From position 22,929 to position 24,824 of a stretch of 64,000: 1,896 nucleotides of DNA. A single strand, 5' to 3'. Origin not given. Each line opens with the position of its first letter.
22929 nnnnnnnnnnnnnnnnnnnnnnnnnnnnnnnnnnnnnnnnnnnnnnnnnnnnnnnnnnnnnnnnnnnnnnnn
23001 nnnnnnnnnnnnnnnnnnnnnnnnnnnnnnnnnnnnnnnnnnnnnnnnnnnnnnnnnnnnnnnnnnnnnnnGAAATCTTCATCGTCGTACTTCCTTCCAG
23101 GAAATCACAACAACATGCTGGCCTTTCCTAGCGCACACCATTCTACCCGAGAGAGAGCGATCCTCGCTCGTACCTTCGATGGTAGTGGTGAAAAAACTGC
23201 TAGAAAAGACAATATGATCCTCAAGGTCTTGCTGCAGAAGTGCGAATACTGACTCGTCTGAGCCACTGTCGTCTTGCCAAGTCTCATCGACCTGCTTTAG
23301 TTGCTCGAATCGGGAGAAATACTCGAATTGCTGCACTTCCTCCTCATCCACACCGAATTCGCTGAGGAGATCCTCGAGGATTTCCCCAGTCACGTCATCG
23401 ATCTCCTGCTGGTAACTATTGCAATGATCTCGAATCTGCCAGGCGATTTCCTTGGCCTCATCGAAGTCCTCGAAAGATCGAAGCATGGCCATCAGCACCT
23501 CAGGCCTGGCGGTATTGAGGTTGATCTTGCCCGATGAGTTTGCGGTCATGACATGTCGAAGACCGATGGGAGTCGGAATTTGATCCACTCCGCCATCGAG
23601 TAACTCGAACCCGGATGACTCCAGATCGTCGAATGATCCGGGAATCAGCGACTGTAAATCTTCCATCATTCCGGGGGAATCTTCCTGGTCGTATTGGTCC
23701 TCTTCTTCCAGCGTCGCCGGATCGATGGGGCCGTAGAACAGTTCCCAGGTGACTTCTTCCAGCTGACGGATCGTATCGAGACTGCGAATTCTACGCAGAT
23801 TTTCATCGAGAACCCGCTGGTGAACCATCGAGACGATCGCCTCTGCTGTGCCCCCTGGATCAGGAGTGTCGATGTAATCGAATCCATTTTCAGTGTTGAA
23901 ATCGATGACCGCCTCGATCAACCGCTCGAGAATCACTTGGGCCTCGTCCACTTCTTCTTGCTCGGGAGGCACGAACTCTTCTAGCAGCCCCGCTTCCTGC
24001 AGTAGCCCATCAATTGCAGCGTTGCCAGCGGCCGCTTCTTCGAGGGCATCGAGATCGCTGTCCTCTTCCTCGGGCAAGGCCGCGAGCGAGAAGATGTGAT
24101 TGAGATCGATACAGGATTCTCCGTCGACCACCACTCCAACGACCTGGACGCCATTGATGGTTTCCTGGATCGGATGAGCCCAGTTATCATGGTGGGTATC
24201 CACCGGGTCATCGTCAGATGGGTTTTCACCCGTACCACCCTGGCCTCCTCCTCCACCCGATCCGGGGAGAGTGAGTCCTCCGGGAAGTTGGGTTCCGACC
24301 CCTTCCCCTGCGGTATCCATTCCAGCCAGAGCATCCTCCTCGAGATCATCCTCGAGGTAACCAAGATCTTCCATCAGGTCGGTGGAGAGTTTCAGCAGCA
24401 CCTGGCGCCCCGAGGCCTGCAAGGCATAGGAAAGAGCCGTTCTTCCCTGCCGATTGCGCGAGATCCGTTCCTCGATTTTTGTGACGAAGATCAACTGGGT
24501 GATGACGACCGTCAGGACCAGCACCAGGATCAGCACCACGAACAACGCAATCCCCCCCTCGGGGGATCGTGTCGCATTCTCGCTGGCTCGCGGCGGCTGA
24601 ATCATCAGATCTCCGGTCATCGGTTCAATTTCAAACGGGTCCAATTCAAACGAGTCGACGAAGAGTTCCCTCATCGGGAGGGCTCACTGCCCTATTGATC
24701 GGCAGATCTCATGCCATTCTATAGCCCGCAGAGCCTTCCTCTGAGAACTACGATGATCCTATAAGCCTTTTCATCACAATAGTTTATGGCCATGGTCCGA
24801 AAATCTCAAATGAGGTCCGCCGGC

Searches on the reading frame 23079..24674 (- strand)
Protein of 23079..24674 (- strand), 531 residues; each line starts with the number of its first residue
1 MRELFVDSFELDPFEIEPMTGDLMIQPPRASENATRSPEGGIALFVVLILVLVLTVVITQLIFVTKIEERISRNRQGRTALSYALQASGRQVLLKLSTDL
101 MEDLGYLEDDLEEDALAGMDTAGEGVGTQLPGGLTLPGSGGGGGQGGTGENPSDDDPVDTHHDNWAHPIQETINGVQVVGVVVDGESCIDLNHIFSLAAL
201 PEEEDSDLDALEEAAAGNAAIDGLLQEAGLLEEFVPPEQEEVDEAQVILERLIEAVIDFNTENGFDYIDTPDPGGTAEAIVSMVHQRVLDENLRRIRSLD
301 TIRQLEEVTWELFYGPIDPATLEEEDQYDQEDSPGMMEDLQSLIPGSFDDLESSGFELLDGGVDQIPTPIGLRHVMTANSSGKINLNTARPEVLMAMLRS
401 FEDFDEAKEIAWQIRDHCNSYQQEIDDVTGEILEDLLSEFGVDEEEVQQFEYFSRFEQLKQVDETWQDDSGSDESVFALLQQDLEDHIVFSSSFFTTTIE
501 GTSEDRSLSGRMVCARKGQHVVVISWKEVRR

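Call 34: search_protein_families(library=pfam, proteins=[window:23079-24674:-], max_evalue=0.001)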
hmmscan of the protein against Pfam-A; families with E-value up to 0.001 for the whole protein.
window:23079-24674:- (531 aa): 1 family
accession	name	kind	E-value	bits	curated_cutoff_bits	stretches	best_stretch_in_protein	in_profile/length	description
PF14341.11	PilX_N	-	1.9e-05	25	25.5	1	41-81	2-42/51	PilX N-terminal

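Call 36: find_homologous_proteins(query=window:23079-24674:-, max_evalue=1e-10)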
Query window:23079-24674:- (531 aa): 51 proteins with E <= 1e-10 among 8000 candidates.
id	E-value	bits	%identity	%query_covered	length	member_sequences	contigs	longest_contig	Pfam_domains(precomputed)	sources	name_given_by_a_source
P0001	0.0e+0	1171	100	100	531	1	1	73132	PF14341.12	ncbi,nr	ncbi:MAG: hypothetical protein OSB09_00090 [Planctomycetota bacterium]|nr:hypothetical protein [Plan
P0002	2.5e-283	959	86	96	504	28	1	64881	PF14341.12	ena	-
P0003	1.9e-224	764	70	92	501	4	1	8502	-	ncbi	-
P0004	1.3e-223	762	69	94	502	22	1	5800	-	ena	-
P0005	8.9e-223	759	69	94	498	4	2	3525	-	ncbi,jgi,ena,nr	ncbi:MAG TPA: hypothetical protein EYN40_05345 [Planctomycetes bacterium]|nr:hypothetical protein [P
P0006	1.5e-222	758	69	95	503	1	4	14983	-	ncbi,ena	-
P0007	2.7e-222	757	69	94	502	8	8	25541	-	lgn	-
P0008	2.3e-221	754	68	94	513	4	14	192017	-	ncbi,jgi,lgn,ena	-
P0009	1.1e-220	752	69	94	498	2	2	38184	-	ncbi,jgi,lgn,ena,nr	ncbi:MAG: hypothetical protein DSY81_08250 [Bacillota bacterium]|nr:MAG: hypothetical protein DSY92_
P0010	3.8e-219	747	68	94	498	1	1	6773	-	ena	-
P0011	2.0e-215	735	68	96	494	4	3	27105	PF14341.12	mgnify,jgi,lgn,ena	mgnify:CR=1 FL=1|jgi:hypothetical protein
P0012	2.1e-180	619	56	93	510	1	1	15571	-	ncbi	ncbi:MAG: hypothetical protein AAEJ04_03055 [Planctomycetota bacterium]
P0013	5.4e-179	614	59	89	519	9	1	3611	-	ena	-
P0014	3.1e-177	609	57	89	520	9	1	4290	-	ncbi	ncbi:MAG: hypothetical protein AAEJ47_02475 [Planctomycetota bacterium]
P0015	3.5e-176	605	58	89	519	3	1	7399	-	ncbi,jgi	-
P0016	6.5e-172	591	54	89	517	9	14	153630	-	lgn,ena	-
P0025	2.1e-136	474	49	94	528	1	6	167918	-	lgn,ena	-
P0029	1.0e-119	419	44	92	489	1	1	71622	-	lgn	-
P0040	2.0e-84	302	40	92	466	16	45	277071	-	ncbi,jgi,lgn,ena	ncbi:MAG: hypothetical protein ACO4BJ_00545 [Planctomycetota bacterium]|jgi:hypothetical protein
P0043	7.7e-77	277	37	89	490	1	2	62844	-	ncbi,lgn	-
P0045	5.8e-76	274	34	96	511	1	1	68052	-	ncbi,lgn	-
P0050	5.0e-41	159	29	92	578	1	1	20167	-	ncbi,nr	ncbi:MAG: hypothetical protein JXP34_07020 [Planctomycetes bacterium]|nr:hypothetical protein [Planc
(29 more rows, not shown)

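Call 37: find_encoding_contigs(protein=P0002, flank=1500, max_places=1)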
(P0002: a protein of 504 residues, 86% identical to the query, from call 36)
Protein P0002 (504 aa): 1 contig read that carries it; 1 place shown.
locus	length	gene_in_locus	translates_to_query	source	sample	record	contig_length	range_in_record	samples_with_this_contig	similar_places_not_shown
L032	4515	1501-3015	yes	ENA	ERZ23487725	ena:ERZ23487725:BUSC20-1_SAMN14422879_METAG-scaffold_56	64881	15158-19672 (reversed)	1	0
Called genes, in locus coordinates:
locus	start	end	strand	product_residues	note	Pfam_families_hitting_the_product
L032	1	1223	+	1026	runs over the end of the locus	PF00873:ACR_tran, PF03176:MMPL (faint)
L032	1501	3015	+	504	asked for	PF14341:PilX_N (faint)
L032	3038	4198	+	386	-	-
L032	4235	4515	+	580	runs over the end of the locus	PF11104:PilM_2 (weak)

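Call 38: find_encoding_contigs(protein=P0008, flank=1500, max_places=1)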
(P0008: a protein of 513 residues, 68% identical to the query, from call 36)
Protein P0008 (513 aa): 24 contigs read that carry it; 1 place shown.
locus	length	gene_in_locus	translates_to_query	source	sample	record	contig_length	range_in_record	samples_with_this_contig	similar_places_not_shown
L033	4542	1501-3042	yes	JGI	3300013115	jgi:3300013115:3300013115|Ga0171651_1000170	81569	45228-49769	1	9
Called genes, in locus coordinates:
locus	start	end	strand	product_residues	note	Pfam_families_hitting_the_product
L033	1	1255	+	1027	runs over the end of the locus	PF00873:ACR_tran, PF03176:MMPL (faint), PF02355:SecD_SecF_C (faint)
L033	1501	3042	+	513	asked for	-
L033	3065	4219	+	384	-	-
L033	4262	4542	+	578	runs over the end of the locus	PF11104:PilM_2 (faint)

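Call 39: find_encoding_contigs(protein=P0016, flank=1500, max_places=1)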
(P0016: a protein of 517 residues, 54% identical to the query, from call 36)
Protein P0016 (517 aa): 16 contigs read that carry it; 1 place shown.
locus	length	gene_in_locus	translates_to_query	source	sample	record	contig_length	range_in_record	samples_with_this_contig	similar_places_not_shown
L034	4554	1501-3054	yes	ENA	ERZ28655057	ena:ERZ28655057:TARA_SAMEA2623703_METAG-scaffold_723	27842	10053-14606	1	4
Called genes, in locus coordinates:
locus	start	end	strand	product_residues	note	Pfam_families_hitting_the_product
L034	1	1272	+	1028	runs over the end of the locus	PF00873:ACR_tran, PF03176:MMPL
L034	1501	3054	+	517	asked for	-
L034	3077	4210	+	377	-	-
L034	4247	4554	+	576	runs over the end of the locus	PF11104:PilM_2 (faint)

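Call 40: find_encoding_contigs(protein=P0025, flank=1500, max_places=1)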
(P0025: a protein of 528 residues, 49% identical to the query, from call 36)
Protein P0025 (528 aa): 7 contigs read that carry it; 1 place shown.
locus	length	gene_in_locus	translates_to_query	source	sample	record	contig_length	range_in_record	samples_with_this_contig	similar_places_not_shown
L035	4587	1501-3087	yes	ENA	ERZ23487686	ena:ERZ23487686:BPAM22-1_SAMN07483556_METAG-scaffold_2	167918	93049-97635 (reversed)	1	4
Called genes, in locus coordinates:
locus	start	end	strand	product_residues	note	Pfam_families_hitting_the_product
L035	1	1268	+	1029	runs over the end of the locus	PF00873:ACR_tran, PF03176:MMPL (weak)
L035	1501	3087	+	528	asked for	-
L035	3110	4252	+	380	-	-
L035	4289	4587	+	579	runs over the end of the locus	-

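Call 41: find_encoding_contigs(protein=P0029, flank=1500, max_places=1)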
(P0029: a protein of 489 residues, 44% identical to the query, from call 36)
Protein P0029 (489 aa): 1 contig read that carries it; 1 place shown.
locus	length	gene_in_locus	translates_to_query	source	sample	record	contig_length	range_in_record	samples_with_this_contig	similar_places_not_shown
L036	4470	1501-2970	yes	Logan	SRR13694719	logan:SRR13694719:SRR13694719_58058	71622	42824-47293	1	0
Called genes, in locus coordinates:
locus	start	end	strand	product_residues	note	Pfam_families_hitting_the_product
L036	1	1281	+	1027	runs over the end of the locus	PF00873:ACR_tran, PF03176:MMPL (weak)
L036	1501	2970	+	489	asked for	-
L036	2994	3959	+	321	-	-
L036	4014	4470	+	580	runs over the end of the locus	PF11104:PilM_2 (weak)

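Call 42: find_encoding_contigs(protein=P0043, flank=1500, max_places=1)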
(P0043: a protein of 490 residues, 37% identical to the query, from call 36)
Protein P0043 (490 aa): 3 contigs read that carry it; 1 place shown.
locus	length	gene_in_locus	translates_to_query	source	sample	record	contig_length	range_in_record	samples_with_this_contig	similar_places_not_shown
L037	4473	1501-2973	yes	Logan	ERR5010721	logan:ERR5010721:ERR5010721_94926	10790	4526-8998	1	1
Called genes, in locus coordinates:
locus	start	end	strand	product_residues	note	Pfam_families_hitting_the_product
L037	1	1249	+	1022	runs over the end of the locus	PF00873:ACR_tran, PF03176:MMPL (weak)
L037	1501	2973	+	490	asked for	-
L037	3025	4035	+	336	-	-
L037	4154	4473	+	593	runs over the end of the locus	-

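Call 62: find_encoding_contigs(protein=P0040, flank=1500, max_places=1)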
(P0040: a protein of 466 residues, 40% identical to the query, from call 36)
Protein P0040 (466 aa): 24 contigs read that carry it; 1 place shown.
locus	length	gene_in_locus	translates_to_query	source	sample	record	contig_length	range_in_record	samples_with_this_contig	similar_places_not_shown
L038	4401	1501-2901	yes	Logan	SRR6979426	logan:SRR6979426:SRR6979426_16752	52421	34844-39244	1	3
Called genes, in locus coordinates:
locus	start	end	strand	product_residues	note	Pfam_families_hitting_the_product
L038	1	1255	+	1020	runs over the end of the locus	PF00873:ACR_tran, PF03176:MMPL (weak), PF02355:SecD_SecF_C (faint)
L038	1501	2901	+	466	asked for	-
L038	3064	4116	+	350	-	-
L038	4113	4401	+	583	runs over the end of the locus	-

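Call 63: find_encoding_contigs(protein=P0045, flank=1500, max_places=1)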
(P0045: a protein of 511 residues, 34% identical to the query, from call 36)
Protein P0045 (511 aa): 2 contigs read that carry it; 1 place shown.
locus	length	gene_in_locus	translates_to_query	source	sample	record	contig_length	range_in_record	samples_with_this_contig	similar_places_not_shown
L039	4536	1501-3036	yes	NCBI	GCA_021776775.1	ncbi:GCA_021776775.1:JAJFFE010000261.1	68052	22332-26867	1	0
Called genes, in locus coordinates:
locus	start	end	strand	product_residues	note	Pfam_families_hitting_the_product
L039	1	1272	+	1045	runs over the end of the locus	PF00873:ACR_tran, PF03176:MMPL (weak)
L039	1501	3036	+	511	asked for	-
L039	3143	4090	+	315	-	-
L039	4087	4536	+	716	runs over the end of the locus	-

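Call 64: find_encoding_contigs(protein=P0050, flank=1500, max_places=1)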
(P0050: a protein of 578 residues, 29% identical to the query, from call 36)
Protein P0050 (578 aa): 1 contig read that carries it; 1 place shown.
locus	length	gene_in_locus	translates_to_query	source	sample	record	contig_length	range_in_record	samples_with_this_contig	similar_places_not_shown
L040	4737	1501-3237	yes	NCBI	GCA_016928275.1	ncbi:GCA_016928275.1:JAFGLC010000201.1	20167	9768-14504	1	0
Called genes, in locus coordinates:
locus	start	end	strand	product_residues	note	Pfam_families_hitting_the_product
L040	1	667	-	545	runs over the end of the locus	PF00890:FAD_binding_2, PF01134:GIDA (faint), PF01266:DAO, PF07992:Pyr_redox_2 (weak), PF12831:FAD_oxidored (faint), PF02910:Succ_DH_flav_C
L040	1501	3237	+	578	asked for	-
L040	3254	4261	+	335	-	-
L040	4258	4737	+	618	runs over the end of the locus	PF11104:PilM_2, PF14450:FtsA (faint)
